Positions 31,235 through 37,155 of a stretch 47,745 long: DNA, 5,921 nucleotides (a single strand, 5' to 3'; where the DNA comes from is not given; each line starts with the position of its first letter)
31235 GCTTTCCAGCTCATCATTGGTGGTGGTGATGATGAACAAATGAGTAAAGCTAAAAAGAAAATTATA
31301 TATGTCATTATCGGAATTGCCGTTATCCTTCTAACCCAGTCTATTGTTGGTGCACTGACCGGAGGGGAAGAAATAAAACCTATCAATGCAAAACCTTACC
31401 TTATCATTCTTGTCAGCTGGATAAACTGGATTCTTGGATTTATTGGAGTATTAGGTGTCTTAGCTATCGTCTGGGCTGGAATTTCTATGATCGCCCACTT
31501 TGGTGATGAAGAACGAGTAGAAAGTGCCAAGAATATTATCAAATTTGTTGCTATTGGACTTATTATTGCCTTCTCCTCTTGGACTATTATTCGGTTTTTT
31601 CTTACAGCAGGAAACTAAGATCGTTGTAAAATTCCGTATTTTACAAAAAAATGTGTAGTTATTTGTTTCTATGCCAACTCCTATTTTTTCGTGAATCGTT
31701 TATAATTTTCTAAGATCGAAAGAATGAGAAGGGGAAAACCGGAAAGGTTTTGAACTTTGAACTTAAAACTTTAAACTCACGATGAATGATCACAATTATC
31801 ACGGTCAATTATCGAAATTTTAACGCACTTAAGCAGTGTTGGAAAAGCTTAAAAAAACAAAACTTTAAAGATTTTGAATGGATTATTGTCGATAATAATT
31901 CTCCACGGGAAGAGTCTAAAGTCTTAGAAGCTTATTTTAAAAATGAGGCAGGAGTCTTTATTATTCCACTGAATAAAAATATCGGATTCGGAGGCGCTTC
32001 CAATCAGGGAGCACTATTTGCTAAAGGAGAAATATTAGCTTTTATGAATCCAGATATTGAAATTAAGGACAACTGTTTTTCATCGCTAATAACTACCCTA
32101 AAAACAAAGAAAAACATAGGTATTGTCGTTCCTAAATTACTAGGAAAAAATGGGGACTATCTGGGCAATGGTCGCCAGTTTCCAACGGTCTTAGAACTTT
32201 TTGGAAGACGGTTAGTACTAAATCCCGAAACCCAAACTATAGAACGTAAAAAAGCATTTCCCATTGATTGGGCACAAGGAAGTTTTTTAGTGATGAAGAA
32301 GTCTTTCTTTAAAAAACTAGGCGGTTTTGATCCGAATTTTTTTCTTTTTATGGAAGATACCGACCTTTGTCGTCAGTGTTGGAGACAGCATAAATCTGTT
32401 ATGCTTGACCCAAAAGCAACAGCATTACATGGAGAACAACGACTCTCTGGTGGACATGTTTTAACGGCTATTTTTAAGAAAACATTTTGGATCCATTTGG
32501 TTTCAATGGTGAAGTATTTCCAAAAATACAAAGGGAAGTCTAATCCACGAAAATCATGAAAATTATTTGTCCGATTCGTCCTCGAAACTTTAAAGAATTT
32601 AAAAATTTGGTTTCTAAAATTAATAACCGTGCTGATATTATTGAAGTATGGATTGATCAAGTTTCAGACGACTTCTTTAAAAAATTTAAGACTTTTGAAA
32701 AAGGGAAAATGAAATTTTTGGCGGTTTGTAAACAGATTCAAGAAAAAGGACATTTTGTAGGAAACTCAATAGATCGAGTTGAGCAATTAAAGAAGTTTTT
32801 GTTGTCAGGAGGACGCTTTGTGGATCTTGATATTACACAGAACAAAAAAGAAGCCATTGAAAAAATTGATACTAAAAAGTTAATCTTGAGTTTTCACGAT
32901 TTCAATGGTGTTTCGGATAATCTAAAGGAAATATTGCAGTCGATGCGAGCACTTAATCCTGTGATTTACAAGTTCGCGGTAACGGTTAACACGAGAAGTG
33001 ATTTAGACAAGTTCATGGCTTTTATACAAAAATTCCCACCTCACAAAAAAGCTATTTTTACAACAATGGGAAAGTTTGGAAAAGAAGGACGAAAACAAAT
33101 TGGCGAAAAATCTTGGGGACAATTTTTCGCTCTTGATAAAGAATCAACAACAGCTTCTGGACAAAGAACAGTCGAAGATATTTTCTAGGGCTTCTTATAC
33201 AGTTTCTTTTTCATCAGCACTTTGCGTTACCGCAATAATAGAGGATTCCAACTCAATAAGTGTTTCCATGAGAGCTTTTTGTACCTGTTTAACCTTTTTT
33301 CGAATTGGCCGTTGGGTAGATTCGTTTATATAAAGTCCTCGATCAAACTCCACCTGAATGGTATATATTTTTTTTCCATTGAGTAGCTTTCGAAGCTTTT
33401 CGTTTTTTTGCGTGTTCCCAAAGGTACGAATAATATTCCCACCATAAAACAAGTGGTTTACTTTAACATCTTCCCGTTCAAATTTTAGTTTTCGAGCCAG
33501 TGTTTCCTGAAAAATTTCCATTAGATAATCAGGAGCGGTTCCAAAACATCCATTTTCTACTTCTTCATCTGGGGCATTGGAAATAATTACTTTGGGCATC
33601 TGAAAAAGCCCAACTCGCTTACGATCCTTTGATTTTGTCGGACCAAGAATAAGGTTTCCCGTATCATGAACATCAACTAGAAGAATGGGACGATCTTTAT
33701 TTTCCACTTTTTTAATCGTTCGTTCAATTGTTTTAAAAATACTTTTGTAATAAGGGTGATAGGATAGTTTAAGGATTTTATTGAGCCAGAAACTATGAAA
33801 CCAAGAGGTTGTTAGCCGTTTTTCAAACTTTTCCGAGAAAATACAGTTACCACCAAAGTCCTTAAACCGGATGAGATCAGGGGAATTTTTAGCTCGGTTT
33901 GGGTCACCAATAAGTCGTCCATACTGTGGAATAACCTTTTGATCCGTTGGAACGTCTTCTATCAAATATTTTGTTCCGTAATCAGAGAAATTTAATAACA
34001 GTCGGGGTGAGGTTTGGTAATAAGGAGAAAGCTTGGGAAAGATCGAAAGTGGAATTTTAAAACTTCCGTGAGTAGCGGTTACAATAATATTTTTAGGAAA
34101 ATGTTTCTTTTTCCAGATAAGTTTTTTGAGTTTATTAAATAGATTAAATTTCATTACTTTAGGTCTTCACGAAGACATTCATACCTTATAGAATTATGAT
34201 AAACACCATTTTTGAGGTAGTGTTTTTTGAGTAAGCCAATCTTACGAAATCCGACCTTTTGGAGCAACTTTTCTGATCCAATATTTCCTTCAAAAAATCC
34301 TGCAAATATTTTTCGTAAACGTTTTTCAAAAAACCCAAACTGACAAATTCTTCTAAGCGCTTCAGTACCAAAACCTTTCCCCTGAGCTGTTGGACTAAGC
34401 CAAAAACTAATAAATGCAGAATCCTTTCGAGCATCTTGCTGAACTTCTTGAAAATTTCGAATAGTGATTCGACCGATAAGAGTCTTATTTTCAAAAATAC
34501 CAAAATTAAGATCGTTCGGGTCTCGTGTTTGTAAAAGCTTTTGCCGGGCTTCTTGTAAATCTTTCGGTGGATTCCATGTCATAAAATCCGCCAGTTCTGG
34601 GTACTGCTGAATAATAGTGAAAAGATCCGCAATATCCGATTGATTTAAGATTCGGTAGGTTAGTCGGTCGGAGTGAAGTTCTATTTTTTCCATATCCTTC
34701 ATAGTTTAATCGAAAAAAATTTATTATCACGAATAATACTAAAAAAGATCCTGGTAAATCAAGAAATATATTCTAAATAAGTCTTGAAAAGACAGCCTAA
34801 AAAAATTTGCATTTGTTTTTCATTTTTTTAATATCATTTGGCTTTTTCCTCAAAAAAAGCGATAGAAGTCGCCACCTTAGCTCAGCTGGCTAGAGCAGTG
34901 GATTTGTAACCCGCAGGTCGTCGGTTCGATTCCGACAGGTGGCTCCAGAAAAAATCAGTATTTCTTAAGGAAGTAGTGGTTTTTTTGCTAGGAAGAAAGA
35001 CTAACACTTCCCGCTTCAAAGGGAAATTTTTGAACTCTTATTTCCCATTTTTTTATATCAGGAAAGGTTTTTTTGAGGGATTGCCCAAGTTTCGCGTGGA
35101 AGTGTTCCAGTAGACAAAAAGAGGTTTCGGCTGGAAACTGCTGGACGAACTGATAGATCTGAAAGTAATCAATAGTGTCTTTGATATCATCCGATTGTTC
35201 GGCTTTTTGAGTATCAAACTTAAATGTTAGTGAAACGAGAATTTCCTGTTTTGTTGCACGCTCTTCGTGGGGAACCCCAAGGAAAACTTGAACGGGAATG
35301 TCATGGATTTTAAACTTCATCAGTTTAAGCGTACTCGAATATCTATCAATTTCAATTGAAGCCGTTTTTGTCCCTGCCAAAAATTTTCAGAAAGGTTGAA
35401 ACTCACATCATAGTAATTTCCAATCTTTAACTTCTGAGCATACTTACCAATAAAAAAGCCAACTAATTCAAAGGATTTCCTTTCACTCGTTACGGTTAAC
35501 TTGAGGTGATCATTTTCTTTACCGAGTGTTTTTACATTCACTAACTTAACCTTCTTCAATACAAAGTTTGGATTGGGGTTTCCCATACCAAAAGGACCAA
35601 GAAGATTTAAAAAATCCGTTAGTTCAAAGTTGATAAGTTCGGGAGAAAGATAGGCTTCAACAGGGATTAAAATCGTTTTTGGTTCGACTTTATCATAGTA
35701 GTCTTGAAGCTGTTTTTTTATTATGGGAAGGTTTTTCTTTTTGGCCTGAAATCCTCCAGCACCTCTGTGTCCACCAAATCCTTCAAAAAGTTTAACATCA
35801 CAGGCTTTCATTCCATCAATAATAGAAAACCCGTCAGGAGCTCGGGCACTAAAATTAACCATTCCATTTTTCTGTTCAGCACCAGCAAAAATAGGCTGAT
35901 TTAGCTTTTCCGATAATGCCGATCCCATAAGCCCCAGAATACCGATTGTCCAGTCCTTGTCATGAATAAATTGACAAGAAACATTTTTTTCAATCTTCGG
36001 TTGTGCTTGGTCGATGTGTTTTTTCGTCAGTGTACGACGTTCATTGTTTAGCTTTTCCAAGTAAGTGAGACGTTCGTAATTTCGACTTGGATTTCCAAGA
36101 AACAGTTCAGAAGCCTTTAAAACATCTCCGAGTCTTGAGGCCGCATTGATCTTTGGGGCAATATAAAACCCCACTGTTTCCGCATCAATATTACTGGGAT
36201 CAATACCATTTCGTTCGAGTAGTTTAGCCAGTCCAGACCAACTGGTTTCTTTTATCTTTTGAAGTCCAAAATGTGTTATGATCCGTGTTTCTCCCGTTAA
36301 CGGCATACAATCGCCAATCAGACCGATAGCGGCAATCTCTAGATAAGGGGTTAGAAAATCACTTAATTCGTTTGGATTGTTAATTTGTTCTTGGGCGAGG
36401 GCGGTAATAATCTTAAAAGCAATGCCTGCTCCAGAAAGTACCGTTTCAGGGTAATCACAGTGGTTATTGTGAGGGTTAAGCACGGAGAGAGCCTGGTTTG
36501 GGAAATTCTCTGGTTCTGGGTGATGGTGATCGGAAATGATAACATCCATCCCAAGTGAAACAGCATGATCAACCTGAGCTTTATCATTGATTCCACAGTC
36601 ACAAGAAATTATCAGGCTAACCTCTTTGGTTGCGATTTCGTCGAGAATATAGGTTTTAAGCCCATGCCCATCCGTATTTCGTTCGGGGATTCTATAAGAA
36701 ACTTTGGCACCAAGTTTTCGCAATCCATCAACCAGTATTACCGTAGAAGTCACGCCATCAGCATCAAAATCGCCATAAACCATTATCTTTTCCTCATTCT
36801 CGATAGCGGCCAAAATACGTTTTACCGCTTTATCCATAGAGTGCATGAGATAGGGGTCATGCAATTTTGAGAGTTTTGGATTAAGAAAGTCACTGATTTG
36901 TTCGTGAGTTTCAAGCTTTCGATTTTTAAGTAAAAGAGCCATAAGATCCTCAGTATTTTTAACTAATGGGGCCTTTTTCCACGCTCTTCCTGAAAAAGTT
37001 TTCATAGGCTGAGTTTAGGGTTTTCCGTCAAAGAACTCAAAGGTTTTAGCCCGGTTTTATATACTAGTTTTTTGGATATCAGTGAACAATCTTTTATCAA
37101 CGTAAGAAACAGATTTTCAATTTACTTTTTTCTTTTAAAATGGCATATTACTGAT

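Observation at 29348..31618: Two tandem paralogues each built from three VirB2/TrbC-type pilin modules, with no other T4SS genes nearby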

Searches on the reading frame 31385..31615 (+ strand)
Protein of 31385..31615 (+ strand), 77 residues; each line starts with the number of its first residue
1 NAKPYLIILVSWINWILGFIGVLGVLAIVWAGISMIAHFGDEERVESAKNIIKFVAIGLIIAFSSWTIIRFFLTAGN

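Call 60: predict_structure(alignment_id=A3)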
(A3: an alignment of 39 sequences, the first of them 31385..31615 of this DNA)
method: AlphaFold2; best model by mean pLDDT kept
length: 77 residues; sequences in the alignment: 39
mean_pLDDT: 90.3   pTM: 0.71
mean pLDDT of the five models: 90.3, 90.1, 89.9, 88.7, 88.6
residues with pLDDT >= 90: 53; 70-90: 19; 50-70: 5; < 50: 0
segments of 3 or more residues with pLDDT < 50: none
pLDDT, mean of each block of 10 residues (from residue 1): 76 93 97 95 96 98 91 72
secondary structure, 60 per line:
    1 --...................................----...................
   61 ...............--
elements in order: H3-37 H42-75

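Call 64: fold_search(model_id=the predicted structure, library=pdb)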
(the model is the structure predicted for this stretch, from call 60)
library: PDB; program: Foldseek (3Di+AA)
matches with E <= 10: 166; with E <= 0.001: 0
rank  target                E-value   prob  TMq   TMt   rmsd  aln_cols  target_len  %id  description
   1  8zar_B                9.2e-01  0.87  0.65  0.17   2.5        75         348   11  EmrAB-TolC MFS-type tripartite multidrug efflux pump FA (released 2025-04-30)
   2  8zal_A                9.8e-01  0.93  0.71  0.18   2.6        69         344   12  EmrAB-TolC MFS-type tripartite multidrug efflux pump EA (released 2025-04-30)
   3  8zal_B                1.0e+00  0.96  0.76  0.19   1.9        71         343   10  EmrAB-TolC MFS-type tripartite multidrug efflux pump EA (released 2025-04-30)
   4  8zar_C                1.3e+00  0.91  0.72  0.18   2.3        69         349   12  EmrAB-TolC MFS-type tripartite multidrug efflux pump FA (released 2025-04-30)
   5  8zar_D                1.9e+00  0.63  0.63  0.15   2.4        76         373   13  EmrAB-TolC MFS-type tripartite multidrug efflux pump FA (released 2025-04-30)
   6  2y3b                  2.0e+00  0.63  0.64  0.48   3.8        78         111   17  Co-bound form of Cupriavidus metallidurans CH34 CnrXs (released 2011-03-30)
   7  9rxe_MODEL_1_A        2.0e+00  0.47  0.55  0.44   6.9        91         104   10  Solution structure of the HR1c domain of human PKN1 (released 2025-12-31)
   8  3zg1_A                2.3e+00  0.63  0.63  0.47   4.4        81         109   14  NI-BOUND FORM OF M123A MUTANT OF CUPRIAVIDUS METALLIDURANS CH34 CNRXS (released 2013-10-23)
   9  2y3d_A                2.3e+00  0.47  0.58  0.44   4.3        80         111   14  Zn-bound form of Cupriavidus metallidurans CH34 CnrXs (released 2011-03-30)
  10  6snr                  2.6e+00  0.63  0.55  0.12   2.7        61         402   13  Crystal structure of FemX (released 2020-09-09)
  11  6s1k_E                2.8e+00  0.54  0.68  0.54   3.1        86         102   13  E. coli Core Signaling Unit, carrying QQQQ receptor mutation (released 2020-01-22)
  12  8h2x_E                2.9e+00  0.66  0.69  0.62   3.2        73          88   14  Structure of Acb2 (released 2023-02-22)
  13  2y3h_A                2.9e+00  0.54  0.63  0.47   4.3        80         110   14  E63Q mutant of Cupriavidus metallidurans CH34 CnrXs (released 2011-03-30)
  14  4wwf_A                2.9e+00  0.54  0.65  0.49   3.7        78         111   17  High-resolution structure of two Ni-bound forms of the M123C mutant of C. metallidurans CnrXs (released 2015-02-11)
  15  3zg1_D                2.9e+00  0.35  0.53  0.41   4.6        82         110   16  NI-BOUND FORM OF M123A MUTANT OF CUPRIAVIDUS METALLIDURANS CH34 CNRXS (released 2013-10-23)
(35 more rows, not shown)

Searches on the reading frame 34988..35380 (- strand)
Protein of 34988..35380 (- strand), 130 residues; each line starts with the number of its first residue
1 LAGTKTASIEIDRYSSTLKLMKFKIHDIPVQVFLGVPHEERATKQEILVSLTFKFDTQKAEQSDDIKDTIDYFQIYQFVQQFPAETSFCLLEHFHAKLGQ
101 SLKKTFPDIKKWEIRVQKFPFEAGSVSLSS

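Call 79: search_protein_families(library=pfam, proteins=[window:34988-35380:-], max_evalue=0.1)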
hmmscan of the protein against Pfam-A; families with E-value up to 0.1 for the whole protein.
window:34988-35380:- (130 aa): 1 family
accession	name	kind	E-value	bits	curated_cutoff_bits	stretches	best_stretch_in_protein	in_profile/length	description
PF02152.23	FolB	-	3.3e-22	79.6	31.8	1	24-119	2-97/113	Dihydroneopterin aldolase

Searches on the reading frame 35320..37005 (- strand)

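Call 9: search_protein_families(library=pfam, proteins=[window:35320-37005:-], max_evalue=0.001)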
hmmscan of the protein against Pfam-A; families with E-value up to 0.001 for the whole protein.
window:35320-37005:- (561 aa): 3 families
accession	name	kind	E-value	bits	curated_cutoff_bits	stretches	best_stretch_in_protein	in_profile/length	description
PF17768.7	RecJ_OB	-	3.2e-27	95.2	27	1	450-555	2-107/107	RecJ OB domain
PF01368.27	DHH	-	1.8e-24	86.8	28.1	1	73-224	1-120/125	DHH family, N-terminal domain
PF02272.25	DHHA1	-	2.6e-07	31.5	25.9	1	344-436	6-99/102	DHHA1 domain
